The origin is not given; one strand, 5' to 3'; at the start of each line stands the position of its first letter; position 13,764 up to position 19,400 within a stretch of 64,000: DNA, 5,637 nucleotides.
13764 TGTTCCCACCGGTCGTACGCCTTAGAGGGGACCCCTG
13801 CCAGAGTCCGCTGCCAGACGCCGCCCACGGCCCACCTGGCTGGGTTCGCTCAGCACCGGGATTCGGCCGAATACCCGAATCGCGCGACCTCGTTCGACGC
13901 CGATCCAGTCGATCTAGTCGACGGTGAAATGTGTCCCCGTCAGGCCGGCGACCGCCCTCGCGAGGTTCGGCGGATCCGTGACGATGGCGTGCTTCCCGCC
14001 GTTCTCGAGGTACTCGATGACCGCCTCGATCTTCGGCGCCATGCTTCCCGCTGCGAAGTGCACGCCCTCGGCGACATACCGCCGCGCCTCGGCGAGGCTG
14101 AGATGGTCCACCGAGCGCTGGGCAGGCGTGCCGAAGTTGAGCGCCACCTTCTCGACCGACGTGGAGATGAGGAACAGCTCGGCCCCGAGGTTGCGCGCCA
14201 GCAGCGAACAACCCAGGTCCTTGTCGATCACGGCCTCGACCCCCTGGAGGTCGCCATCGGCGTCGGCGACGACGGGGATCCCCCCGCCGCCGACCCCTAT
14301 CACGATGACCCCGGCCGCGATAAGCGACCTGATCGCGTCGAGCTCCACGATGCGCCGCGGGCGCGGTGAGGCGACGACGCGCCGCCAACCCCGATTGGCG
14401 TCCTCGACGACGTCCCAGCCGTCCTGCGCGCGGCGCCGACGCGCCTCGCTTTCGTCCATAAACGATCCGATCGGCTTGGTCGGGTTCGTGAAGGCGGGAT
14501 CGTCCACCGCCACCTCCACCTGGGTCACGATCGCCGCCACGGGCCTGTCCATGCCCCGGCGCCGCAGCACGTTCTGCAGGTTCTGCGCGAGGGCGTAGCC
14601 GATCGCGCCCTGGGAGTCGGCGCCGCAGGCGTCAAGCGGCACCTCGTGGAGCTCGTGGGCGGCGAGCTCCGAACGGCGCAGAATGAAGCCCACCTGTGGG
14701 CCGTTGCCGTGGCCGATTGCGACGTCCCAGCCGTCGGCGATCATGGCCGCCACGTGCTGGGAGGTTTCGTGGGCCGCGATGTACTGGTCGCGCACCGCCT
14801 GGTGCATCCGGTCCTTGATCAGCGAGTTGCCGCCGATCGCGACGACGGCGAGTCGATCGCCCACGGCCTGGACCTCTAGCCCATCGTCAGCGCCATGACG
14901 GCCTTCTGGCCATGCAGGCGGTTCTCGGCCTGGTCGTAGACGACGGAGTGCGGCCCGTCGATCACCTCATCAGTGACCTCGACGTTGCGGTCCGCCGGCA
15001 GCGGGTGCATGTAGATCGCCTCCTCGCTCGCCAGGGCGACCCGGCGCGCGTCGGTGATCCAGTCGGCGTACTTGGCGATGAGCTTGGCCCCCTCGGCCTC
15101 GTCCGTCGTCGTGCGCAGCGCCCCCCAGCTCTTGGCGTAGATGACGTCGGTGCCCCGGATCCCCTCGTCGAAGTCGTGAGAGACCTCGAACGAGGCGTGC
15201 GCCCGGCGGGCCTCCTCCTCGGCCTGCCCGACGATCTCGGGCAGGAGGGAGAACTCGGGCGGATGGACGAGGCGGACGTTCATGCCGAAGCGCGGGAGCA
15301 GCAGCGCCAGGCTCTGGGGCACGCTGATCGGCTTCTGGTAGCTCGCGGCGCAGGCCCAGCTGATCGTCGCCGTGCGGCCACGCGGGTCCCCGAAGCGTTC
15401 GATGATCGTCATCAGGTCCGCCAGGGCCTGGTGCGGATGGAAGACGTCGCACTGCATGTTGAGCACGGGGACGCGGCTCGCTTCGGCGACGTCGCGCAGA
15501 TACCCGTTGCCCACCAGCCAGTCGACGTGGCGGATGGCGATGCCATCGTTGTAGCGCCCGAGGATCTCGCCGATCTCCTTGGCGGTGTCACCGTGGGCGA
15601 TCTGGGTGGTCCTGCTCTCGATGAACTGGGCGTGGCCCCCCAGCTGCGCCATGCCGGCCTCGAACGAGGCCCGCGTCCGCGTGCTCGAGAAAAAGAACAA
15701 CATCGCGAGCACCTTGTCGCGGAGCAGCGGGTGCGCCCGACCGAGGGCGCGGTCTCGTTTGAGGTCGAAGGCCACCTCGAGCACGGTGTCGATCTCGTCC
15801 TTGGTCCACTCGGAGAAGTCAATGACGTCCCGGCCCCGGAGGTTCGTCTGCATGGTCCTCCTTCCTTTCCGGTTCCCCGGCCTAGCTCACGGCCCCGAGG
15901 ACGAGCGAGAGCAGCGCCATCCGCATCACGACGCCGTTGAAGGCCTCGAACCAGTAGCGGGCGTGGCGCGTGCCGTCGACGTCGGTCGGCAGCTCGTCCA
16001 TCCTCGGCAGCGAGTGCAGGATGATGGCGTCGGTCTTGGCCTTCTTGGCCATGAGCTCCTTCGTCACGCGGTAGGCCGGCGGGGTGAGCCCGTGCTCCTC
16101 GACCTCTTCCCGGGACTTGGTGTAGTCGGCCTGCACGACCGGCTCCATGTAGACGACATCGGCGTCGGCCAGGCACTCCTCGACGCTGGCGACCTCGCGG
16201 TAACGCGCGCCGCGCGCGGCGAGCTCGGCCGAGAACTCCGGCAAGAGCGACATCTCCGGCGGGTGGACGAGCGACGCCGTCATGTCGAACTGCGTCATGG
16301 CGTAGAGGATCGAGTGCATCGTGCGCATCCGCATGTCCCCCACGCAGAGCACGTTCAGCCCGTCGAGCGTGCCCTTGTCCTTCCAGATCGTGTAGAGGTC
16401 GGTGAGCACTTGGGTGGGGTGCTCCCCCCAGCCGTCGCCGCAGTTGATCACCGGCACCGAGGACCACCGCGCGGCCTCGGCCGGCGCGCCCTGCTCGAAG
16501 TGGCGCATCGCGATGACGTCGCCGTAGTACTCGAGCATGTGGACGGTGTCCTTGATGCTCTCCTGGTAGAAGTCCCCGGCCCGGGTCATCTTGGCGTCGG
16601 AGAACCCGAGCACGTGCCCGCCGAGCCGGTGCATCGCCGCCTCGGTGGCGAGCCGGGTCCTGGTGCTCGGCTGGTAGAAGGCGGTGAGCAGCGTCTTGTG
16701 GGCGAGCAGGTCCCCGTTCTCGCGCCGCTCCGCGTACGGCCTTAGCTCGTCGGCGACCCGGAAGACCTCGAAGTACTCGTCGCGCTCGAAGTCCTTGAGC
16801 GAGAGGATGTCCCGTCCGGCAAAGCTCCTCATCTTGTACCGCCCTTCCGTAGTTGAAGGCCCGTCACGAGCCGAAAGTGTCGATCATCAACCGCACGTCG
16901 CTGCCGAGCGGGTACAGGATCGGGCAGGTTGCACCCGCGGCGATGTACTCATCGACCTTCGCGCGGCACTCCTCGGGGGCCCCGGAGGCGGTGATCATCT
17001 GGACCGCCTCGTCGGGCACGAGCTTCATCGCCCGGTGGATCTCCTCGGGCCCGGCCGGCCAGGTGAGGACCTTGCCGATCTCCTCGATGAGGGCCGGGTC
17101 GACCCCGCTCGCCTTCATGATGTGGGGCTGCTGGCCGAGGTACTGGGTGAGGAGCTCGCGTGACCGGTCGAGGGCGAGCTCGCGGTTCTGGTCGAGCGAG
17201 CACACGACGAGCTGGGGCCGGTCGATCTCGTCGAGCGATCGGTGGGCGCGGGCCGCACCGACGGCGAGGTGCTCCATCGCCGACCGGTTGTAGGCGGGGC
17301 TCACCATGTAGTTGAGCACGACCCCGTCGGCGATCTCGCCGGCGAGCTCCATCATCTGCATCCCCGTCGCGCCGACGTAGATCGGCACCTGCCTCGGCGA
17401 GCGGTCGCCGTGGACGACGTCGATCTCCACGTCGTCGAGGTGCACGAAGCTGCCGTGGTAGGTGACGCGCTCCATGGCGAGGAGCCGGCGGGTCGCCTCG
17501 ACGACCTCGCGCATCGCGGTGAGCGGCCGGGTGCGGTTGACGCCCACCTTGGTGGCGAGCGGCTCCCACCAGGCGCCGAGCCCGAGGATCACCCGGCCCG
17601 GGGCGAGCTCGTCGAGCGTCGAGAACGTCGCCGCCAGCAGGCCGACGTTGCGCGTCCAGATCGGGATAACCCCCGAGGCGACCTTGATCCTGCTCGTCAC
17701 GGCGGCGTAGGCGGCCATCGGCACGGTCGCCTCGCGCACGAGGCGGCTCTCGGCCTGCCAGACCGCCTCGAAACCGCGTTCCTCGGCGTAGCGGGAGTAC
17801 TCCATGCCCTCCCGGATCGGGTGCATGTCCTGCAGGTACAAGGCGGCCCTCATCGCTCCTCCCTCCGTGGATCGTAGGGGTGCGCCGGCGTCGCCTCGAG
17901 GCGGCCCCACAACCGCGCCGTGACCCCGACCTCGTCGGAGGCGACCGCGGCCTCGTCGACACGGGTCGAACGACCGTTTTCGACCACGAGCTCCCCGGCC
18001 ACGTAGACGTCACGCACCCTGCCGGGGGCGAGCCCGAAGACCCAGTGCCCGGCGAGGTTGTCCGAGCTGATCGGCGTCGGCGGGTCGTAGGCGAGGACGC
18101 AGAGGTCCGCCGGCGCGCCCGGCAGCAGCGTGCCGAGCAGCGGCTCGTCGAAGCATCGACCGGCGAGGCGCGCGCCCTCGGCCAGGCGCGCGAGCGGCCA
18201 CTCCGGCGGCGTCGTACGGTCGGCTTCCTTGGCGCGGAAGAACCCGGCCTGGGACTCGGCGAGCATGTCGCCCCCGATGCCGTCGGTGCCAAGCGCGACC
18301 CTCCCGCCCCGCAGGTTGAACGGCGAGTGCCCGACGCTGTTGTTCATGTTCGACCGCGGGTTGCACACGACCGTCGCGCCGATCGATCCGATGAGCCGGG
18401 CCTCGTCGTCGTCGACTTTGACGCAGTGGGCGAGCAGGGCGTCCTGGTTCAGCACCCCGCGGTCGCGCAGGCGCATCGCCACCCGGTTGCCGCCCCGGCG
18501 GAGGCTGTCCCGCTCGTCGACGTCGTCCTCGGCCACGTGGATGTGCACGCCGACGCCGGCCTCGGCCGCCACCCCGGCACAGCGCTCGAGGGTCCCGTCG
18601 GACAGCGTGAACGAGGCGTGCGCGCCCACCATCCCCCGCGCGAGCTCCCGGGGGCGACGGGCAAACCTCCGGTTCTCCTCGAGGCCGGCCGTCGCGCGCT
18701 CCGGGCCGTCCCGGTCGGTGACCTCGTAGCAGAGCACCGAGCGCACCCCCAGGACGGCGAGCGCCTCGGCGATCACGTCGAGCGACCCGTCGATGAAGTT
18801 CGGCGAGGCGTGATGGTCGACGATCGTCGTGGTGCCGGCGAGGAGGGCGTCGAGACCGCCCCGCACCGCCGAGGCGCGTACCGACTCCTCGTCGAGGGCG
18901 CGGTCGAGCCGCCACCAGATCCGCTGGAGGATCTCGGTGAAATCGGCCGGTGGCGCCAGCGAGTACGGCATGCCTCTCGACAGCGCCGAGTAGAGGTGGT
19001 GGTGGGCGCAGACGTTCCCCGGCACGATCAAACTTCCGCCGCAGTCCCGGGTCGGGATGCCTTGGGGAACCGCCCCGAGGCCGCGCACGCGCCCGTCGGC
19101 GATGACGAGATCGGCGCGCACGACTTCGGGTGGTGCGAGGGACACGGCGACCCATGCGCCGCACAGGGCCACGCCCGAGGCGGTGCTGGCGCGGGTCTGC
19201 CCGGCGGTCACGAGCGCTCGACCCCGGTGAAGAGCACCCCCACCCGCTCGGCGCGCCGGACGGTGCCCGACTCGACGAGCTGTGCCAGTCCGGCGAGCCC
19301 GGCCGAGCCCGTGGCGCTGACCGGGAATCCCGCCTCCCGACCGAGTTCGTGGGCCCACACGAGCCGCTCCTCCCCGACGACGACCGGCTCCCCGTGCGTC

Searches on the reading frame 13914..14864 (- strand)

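Call 31: search_protein_families(library=pfam, proteins=[window:13914-14864:-], max_evalue=0.001)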
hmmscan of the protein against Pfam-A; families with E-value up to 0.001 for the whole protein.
window:13914-14864:- (316 aa): 1 family
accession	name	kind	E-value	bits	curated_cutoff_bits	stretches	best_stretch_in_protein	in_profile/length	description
PF00696.33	AA_kinase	-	9.9e-19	68.4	24.9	1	5-297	2-234/234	Amino acid kinase family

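Call 77: search_protein_families(library=ncbifam, proteins=[window:13914-14864:-], max_evalue=1e-10)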
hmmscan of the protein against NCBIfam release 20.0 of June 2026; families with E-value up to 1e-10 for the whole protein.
window:13914-14864:- (316 aa): 4 families
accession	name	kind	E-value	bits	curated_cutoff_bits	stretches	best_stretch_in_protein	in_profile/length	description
NF009007.0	PRK12352.1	subfamily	2.2e-114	381.6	266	1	4-313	3-313/316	carbamate kinase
TIGR00746.1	arcC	equivalog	4.3e-106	354.4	358.25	1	6-313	3-307/309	carbamate kinase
NF009008.0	PRK12354.1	subfamily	3.6e-91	305.5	361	1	6-314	3-299/308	carbamate kinase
NF006926.0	PRK09411.1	equivalog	3.8e-68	229.8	416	1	6-312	4-294/297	carbamate kinase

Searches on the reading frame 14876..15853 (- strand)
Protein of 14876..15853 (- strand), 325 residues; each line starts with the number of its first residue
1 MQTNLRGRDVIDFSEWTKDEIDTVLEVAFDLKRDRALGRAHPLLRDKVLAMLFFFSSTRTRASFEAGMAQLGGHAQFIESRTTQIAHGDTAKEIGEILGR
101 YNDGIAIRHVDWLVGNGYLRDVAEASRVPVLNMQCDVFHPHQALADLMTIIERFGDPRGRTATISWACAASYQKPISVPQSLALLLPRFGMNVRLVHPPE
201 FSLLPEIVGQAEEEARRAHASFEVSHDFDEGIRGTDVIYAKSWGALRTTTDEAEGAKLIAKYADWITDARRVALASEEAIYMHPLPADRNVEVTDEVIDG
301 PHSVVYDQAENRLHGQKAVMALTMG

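Call 31: search_protein_families(library=pfam, proteins=[window:14876-15853:-], max_evalue=0.001)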
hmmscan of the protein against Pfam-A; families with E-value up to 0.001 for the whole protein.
window:14876-15853:- (325 aa): 2 families
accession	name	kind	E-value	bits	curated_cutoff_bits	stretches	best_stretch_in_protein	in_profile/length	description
PF02729.26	OTCace_N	-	4.3e-39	134.4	29.9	1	8-152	1-148/148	Aspartate/ornithine carbamoyltransferase, carbamoyl-P binding domain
PF00185.30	OTCace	-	4.3e-36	124.8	29.4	1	178-322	15-156/157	Aspartate/ornithine carbamoyltransferase, Asp/Orn binding domain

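Call 77: search_protein_families(library=ncbifam, proteins=[window:14876-15853:-], max_evalue=1e-10)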
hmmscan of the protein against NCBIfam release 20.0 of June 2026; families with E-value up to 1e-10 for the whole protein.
window:14876-15853:- (325 aa): 16 families
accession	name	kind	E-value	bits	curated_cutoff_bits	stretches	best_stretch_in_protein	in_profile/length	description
NF001986.0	PRK00779.1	subfamily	4.9e-75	252.5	306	1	5-324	3-304/307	ornithine carbamoyltransferase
NF003384.0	PRK04523.1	equivalog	5.4e-71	239.4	288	1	8-322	4-331/336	N-acetylornithine carbamoyltransferase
TIGR00658.1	orni_carb_tr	equivalog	1.3e-70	238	280.85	1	8-324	1-303/304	ornithine carbamoyltransferase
TIGR04384.1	putr_carbamoyl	exception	5.4e-63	213.1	500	1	9-322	1-305/330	putrescine carbamoyltransferase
NF011380.0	PRK14805.1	equivalog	4.7e-51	173.7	421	1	9-322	3-298/302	ornithine carbamoyltransferase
NF005538.0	PRK07200.1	equivalog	1.7e-49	168.9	453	1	4-309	18-361/396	knotted carbamoyltransferase YgeW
NF003286.0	PRK04284.1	subfamily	2e-48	165.2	515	1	3-325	2-331/332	ornithine carbamoyltransferase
TIGR03316.1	ygeW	equivalog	5.2e-47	160.6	500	1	12-310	23-359/391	knotted carbamoyltransferase YgeW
NF002032.1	PRK00856.1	equivalog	1.2e-41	142.9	263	1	8-323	1-296/297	aspartate carbamoyltransferase catalytic subunit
TIGR00670.1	asp_carb_tr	equivalog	5.3e-41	140.7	236.95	1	8-324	1-303/304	aspartate carbamoyltransferase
NF002470.0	PRK01713.1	equivalog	5.6e-41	141.1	545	1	1-321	1-330/334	ornithine carbamoyltransferase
NF009213.0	PRK12562.1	subfamily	1.1e-37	130.1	559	1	11-287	10-277/334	ornithine carbamoyltransferase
NF011379.0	PRK14804.1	equivalog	1.4e-32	113.1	373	1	9-320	8-305/311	ornithine carbamoyltransferase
NF008853.0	PRK11891.1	equivalog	3.1e-28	98.6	560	1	41-325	122-399/430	aspartate carbamoyltransferase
NF006046.0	PRK08192.1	equivalog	4.9e-28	98.4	512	1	4-325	3-318/339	aspartate carbamoyltransferase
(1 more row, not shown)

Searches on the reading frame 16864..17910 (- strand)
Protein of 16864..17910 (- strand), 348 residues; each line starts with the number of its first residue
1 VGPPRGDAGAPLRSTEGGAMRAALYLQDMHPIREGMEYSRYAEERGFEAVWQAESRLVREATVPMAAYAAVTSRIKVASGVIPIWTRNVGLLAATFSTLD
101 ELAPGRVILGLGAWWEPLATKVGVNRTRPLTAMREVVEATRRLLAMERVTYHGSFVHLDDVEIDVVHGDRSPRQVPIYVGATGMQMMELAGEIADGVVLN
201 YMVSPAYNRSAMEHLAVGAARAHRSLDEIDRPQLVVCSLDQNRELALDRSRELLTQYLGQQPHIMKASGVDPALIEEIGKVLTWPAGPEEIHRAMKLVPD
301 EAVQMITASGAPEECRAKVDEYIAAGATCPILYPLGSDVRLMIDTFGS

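Call 31: search_protein_families(library=pfam, proteins=[window:16864-17910:-], max_evalue=0.001)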
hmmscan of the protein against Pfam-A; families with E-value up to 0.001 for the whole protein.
window:16864-17910:- (348 aa): 1 family
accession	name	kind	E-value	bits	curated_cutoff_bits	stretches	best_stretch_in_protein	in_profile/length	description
PF00296.26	Bac_luciferase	-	6.3e-67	226.6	27.9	1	30-328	20-313/314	Luciferase-like monooxygenase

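Call 77: search_protein_families(library=ncbifam, proteins=[window:16864-17910:-], max_evalue=1e-10)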
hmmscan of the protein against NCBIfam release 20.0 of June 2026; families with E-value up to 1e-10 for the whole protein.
window:16864-17910:- (348 aa): 17 families
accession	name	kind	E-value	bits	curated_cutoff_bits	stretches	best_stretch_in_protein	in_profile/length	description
NF002619.0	PRK02271.1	equivalog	1.4e-47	162.6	276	1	26-346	7-320/329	5,10-methylenetetrahydromethanopterin reductase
TIGR03555.1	F420_mer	equivalog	3.4e-45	154.9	348.7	1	31-340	10-313/325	5,10-methylenetetrahydromethanopterin reductase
TIGR03841.1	F420_Rv3093c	subfamily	7.1e-33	114.3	213.65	1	31-334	8-296/298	LLM class F420-dependent oxidoreductase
TIGR04024.1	F420_NP1902A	hypoth_equivalog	1.8e-32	112.4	345.4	1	31-324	13-301/330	TIGR04024 family LLM class F420-dependent oxidoreductase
TIGR03857.1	F420_MSMEG_2249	hypoth_equivalog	2.6e-31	109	218.4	1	33-333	14-322/329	TIGR03857 family LLM class F420-dependent oxidoreductase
TIGR03559.1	F420_Rv3520c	subfamily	4.4e-30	104.9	335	1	26-328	6-320/325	LLM class F420-dependent oxidoreductase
TIGR03564.1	F420_MSMEG_4879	subfamily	6.4e-23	81.7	234.25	1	39-206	5-168/265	TIGR03564 family F420-dependent LLM class oxidoreductase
TIGR03619.1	F420_Rv2161c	subfamily_domain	8.7e-21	74.6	166.9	1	53-233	41-216/247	TIGR03619 family F420-dependent LLM class oxidoreductase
TIGR03617.1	F420_MSMEG_2256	subfamily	1.5e-20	73.4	278.15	1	40-323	2-289/318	TIGR03617 family F420-dependent LLM class oxidoreductase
TIGR03620.1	F420_MSMEG_4141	subfamily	5.8e-20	71.8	219.8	1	32-221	17-174/280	TIGR03620 family F420-dependent LLM class oxidoreductase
TIGR03842.1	F420_CPS_4043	hypoth_equivalog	2.2e-19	69.7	295.45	1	26-229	6-198/329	TIGR03842 family LLM class F420-dependent oxidoreductase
TIGR03554.1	F420_G6P_DH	equivalog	3.1e-18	65.9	420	1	63-346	54-322/331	glucose-6-phosphate dehydrogenase (coenzyme-F420)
TIGR03560.1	F420_Rv1855c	subfamily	4.9e-17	62.5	231.4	1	58-231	49-224/227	TIGR03560 family F420-dependent LLM class oxidoreductase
TIGR03621.1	F420_MSMEG_2516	subfamily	1.2e-16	60.7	213.15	1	21-204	2-180/295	TIGR03621 family F420-dependent LLM class oxidoreductase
TIGR03854.1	F420_MSMEG_3544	hypoth_equivalog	8.9e-16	58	295.6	1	43-228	23-207/290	TIGR03854 family LLM class F420-dependent oxidoreductase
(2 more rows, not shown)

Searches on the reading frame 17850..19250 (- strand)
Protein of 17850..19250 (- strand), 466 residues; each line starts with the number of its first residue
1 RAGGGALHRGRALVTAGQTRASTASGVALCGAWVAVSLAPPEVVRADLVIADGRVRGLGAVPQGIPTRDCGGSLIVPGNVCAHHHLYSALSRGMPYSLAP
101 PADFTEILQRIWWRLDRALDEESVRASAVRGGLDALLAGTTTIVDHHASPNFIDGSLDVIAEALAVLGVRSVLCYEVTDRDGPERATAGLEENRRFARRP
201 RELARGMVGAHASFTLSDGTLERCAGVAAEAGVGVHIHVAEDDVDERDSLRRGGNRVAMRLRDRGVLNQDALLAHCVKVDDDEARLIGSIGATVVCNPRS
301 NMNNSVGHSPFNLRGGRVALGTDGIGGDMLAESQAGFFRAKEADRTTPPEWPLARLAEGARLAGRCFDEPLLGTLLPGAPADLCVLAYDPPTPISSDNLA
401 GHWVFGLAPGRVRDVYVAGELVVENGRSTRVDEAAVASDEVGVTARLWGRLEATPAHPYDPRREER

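Call 77: search_protein_families(library=ncbifam, proteins=[window:17850-19250:-], max_evalue=1e-10)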
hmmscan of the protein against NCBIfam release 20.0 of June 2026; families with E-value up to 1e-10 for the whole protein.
window:17850-19250:- (466 aa): 18 families
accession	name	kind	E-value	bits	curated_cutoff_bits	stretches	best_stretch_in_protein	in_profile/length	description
NF005540.0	PRK07203.1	equivalog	7.9e-120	400.5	444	1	55-452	37-443/444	putative aminohydrolase SsnA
TIGR03314.1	Se_ssnA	subfamily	9.6e-116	387.2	455.5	1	66-451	47-441/441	putative selenium metabolism protein SsnA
NF006055.0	PRK08203.1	equivalog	2.3e-36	125.3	532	2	212-447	210-450/455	8-oxoguanine deaminase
NF004701.0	PRK06038.1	equivalog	8.3e-35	120.3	609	1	42-439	20-418/432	N-ethylammeline chlorohydrolase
NF005557.0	PRK07228.1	equivalog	6.3e-34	117.4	522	1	41-447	17-437/445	5'-deoxyadenosine deaminase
NF006549.0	PRK09045.1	equivalog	4.4e-33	114.6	540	1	71-439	61-431/444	TRZ/ATZ family hydrolase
NF006252.0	PRK08393.1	equivalog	1.7e-29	103.1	617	1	42-441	17-417/424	N-ethylammeline chlorohydrolase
NF009059.0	PRK12393.1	equivalog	1.4e-27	96.5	543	1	44-446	27-454/460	amidohydrolase family protein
NF004995.0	PRK06380.1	subfamily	9.2e-25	87.5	567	1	41-324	17-295/418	metal-dependent hydrolase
NF006056.0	PRK08204.1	subfamily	1.6e-24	86.5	391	1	42-445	21-438/449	hypothetical protein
NF006681.0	PRK09229.1-2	equivalog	4.3e-23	81.8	362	1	208-435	204-437/451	formimidoylglutamate deiminase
NF012037.0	PRK15493.1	equivalog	8.4e-21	74.3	779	1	69-436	51-422/435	bifunctional S-methyl-5'-thioadenosine deaminase/S-adenosylhomocysteine deaminase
TIGR02022.1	hutF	equivalog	7.2e-20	71.1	413.05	1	228-437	224-445/455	formimidoylglutamate deiminase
NF005211.0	PRK06687.1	equivalog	7.3e-19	67.8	703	1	69-431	50-417/419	TRZ/ATZ family protein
NF004801.0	PRK06151.1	subfamily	1.2e-13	50.8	416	1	183-439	182-454/491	chlorohydrolase family protein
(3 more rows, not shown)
